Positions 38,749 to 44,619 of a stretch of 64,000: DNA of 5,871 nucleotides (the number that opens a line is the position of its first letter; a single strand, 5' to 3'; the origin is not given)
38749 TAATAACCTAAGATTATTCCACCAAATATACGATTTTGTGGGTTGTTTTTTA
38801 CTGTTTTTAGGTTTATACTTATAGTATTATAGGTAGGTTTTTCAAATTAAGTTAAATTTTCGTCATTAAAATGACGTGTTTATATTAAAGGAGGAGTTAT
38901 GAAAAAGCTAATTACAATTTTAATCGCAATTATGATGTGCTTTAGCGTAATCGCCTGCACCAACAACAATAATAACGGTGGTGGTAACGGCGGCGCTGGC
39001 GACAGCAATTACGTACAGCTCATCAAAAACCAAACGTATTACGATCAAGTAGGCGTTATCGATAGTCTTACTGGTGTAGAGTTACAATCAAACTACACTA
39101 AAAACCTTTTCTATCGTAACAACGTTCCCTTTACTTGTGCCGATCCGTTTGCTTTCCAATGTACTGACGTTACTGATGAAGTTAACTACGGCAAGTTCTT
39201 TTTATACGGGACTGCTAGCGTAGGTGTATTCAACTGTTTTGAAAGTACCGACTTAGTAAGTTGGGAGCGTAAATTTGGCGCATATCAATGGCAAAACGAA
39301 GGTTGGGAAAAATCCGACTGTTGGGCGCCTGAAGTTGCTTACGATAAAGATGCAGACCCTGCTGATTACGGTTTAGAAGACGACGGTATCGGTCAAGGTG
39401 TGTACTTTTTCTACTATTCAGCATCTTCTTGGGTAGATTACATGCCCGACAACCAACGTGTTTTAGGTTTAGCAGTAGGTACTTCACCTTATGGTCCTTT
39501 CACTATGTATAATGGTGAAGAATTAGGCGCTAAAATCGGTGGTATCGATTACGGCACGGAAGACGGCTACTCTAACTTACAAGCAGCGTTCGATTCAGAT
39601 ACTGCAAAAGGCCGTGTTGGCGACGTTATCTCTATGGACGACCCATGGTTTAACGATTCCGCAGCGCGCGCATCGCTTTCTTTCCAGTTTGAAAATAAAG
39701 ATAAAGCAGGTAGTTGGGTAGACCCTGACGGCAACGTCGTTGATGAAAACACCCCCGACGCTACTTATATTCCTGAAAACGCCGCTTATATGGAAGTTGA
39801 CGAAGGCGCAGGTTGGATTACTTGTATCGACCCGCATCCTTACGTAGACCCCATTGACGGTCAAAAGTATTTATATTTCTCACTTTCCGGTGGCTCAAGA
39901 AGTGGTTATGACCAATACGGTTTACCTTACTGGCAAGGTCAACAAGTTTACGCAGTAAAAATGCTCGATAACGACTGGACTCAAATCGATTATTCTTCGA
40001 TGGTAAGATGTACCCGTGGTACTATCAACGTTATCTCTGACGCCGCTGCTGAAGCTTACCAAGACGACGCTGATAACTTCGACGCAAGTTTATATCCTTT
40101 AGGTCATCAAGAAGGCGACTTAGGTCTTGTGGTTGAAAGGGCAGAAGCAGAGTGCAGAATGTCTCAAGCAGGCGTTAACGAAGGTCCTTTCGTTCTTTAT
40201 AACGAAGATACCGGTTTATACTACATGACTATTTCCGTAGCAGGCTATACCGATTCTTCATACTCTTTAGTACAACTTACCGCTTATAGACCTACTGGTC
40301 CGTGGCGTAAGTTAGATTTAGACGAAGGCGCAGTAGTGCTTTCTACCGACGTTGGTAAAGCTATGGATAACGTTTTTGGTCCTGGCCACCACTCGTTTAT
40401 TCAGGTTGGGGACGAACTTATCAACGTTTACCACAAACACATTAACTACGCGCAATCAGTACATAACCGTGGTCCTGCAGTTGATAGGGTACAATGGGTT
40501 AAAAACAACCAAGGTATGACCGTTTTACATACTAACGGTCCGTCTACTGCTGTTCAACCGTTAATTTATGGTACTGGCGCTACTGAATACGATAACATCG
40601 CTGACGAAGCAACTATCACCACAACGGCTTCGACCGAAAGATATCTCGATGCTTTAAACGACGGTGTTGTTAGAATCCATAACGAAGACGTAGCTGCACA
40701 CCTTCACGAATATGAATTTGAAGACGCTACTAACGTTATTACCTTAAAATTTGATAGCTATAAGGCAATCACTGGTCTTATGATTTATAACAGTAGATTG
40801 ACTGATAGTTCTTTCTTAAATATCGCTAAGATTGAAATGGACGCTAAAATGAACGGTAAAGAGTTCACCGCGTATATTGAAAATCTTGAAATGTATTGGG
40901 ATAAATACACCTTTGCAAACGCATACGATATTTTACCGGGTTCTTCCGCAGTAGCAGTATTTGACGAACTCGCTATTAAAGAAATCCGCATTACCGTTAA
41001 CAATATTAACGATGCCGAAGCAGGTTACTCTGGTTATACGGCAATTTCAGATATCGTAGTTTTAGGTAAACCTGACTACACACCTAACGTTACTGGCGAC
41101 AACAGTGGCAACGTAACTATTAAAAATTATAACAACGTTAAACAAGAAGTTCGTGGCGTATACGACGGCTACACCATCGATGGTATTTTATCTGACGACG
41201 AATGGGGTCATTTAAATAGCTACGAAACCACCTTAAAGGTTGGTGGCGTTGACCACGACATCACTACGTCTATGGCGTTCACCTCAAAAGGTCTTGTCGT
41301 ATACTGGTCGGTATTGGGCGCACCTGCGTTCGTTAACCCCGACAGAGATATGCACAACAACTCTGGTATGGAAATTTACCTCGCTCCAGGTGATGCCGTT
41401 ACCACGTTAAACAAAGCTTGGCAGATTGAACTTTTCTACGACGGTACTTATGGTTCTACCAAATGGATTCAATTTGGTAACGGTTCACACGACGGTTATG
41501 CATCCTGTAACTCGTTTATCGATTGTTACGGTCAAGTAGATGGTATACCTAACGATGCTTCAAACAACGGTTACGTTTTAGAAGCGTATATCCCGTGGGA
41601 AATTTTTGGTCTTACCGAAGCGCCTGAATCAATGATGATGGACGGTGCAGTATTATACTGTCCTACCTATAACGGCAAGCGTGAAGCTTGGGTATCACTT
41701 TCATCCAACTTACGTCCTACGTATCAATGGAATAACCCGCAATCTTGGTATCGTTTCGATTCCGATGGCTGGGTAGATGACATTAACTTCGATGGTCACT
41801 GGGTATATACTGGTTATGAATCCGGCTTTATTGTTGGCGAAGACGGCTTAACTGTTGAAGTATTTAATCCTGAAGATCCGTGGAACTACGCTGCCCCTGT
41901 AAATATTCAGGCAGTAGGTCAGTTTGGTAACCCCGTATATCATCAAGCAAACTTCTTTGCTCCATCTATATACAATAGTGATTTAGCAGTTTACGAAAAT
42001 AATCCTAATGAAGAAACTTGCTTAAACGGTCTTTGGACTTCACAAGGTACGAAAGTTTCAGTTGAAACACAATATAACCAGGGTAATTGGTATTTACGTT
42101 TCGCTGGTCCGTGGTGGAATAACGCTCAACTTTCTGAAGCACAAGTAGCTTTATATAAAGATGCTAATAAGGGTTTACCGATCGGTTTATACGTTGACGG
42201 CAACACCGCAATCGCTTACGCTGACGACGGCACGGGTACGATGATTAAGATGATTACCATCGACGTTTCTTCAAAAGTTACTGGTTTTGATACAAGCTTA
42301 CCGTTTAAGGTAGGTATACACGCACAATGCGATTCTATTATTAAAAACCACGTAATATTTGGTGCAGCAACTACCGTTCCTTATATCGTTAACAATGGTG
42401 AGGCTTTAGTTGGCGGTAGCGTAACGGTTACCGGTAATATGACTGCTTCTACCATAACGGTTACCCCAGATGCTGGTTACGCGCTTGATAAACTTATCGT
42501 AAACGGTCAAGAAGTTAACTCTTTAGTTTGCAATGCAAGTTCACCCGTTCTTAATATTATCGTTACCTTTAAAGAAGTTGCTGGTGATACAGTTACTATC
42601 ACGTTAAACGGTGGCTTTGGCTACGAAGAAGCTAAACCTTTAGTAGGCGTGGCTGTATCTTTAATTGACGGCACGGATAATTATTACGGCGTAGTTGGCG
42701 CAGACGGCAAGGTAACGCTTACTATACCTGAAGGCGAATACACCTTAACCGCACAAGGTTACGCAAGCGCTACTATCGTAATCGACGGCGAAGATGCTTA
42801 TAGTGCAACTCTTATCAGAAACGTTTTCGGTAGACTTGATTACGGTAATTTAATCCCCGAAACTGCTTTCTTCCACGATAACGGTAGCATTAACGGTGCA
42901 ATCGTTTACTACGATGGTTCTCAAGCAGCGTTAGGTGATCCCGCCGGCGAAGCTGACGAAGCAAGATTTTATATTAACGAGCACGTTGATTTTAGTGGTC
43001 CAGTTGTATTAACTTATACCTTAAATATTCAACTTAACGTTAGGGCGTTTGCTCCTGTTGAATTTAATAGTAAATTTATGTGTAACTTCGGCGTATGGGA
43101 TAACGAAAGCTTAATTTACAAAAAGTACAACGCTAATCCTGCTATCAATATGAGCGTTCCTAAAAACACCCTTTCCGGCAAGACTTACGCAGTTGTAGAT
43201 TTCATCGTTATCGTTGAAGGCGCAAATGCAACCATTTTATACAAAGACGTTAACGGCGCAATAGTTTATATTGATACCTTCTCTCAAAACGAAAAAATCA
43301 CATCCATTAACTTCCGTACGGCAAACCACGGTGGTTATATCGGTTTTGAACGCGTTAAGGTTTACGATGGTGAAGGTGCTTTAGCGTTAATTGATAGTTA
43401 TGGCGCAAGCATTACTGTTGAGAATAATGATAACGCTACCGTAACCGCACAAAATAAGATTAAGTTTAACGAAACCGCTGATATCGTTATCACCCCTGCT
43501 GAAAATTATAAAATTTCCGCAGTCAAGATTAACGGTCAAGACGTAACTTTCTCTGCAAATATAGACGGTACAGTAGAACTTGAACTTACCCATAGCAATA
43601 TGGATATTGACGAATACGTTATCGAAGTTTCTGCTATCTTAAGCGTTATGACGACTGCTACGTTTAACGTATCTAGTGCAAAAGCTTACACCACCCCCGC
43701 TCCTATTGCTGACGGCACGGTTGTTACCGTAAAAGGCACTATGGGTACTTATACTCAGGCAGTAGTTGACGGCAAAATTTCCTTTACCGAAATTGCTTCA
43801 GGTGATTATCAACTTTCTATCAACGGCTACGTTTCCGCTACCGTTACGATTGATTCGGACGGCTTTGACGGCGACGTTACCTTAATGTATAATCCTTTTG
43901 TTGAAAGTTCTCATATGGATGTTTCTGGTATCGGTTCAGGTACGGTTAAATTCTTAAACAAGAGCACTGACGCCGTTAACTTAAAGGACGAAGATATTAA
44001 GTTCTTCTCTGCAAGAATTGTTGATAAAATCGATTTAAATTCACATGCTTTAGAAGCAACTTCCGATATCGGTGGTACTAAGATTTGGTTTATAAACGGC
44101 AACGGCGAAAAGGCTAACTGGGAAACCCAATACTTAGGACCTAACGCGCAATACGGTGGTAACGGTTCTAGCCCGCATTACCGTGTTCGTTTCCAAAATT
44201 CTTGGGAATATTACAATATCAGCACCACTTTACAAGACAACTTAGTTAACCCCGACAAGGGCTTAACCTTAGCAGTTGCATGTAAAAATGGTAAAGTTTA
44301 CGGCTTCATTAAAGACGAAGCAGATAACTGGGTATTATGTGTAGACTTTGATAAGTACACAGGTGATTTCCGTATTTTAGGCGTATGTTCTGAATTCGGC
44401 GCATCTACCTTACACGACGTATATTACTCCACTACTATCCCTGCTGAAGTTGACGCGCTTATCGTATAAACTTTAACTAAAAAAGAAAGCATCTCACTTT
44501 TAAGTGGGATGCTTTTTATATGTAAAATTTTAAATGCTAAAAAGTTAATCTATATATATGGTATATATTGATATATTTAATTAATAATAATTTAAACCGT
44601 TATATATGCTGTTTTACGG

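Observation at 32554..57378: Tandem array of four paralogous giant surface-lipoprotein modules with a GH43-like propeller head (about 25 kb)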

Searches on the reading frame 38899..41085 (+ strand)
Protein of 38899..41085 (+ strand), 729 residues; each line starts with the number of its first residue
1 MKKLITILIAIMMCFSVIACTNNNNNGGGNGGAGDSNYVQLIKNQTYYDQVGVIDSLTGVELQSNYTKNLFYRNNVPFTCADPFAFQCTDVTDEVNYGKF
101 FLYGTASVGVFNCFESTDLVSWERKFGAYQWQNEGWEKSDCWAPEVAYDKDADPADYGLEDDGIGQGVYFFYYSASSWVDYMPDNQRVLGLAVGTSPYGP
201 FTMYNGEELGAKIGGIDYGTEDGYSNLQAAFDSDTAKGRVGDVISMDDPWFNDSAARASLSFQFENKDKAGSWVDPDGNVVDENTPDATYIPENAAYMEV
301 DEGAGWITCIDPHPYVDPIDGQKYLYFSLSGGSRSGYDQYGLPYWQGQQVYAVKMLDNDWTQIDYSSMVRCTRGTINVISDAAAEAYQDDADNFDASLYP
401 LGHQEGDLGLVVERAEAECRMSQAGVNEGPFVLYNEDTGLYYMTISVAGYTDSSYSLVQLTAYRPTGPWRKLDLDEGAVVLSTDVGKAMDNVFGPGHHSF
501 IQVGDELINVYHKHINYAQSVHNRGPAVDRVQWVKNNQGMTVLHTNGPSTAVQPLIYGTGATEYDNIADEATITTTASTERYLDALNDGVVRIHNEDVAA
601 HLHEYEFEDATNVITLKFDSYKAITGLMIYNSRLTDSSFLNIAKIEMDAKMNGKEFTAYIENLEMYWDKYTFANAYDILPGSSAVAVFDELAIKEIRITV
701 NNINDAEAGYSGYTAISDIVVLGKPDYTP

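Call 8: search_protein_families(library=pfam, proteins=[window:38899-41085:+], max_evalue=10)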
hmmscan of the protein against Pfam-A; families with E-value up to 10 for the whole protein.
window:38899-41085:+ (729 aa): 2 families
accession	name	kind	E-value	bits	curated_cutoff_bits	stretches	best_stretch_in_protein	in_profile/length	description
PF04616.20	Glyco_hydro_43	-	9.1e-21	74.9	32.2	3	415-536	170-285/288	Glycosyl hydrolases family 43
PF09261.16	Alpha-mann_mid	-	0.053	14.1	31.1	1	651-691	34-74/96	Alpha mannosidase middle domain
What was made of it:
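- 38899..44469 (+): Module B, fused form (1856 aa), same domain order as A. Identical to NCBI 'MAG: hypothetical protein J6B16_03320 [Clostridia bacterium]'. Pfam GH43 9.1e-21 on the head (call 8).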

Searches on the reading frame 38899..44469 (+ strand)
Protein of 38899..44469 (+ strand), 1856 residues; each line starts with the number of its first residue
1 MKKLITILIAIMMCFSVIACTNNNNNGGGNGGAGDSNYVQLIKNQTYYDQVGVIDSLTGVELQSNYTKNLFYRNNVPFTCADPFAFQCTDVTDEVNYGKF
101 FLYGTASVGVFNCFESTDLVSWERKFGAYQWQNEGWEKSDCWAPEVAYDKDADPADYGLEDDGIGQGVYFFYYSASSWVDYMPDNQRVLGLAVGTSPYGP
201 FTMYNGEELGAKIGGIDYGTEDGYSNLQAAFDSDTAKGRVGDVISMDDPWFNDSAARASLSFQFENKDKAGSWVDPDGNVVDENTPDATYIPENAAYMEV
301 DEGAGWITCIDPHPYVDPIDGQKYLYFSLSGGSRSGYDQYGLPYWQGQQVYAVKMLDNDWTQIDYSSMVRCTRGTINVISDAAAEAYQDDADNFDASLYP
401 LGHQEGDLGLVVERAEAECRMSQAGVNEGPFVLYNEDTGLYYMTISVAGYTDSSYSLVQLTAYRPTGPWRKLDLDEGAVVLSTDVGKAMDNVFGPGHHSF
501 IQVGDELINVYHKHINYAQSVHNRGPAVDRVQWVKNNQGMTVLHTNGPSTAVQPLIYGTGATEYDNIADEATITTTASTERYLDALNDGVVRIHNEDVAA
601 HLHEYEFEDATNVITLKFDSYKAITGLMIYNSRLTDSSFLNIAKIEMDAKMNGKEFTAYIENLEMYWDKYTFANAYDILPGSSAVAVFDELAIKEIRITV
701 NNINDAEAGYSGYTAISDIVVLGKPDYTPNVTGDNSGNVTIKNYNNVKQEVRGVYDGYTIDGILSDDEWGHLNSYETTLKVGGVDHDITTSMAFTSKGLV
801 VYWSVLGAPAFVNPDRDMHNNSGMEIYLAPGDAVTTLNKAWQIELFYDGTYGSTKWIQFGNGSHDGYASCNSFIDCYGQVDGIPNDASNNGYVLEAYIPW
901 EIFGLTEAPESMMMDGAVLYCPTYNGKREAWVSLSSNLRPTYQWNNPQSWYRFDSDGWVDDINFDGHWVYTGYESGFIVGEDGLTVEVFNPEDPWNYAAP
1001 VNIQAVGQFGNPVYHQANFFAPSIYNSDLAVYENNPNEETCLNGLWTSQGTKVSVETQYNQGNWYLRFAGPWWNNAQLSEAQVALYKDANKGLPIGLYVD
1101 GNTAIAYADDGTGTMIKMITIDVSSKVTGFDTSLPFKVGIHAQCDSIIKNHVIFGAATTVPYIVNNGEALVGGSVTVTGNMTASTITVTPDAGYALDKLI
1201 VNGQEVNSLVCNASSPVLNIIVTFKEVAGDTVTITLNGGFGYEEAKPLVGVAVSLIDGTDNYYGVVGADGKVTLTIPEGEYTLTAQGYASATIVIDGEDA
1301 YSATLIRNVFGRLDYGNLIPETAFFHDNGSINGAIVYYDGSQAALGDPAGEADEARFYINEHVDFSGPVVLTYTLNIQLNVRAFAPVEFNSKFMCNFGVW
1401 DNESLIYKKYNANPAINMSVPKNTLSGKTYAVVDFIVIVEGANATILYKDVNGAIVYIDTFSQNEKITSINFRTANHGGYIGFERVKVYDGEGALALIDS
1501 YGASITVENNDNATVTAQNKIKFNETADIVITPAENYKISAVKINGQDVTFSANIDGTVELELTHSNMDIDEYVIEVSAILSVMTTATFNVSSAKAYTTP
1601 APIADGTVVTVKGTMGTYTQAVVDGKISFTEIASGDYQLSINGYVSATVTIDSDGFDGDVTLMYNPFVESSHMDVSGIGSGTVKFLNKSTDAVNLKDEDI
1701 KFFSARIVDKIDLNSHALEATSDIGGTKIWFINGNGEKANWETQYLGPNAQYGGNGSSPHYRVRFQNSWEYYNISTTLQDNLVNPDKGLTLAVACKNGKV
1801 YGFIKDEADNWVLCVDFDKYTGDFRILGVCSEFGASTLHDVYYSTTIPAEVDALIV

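Call 4: search_protein_families(library=pfam, proteins=[window:38899-44469:+], max_evalue=0.1)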
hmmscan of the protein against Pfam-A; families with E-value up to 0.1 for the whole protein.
window:38899-44469:+ (1856 aa): 3 families
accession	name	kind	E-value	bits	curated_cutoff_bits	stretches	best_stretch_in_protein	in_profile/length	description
PF18998.6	Flg_new_2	-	9.4e-05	22.8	23.6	0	1172-1216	10-54/73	Divergent InlB B-repeat domain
PF13620.12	CarboxypepD_reg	-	0.012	16.4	32.3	1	1246-1293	12-64/82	Carboxypeptidase regulatory-like domain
PF13363.11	BetaGal_dom3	-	0.096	12.7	27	0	1161-1207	21-65/75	Beta-galactosidase, domain 3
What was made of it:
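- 38899..44469 (+): Flg_new_2 and CarboxypepD_reg hits (call 4).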

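Call 18: search_protein_families(library=ncbifam, proteins=[window:38899-44469:+], max_evalue=0.1)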
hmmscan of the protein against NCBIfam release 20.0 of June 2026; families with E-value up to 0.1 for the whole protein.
window:38899-44469:+ (1856 aa): 0 families
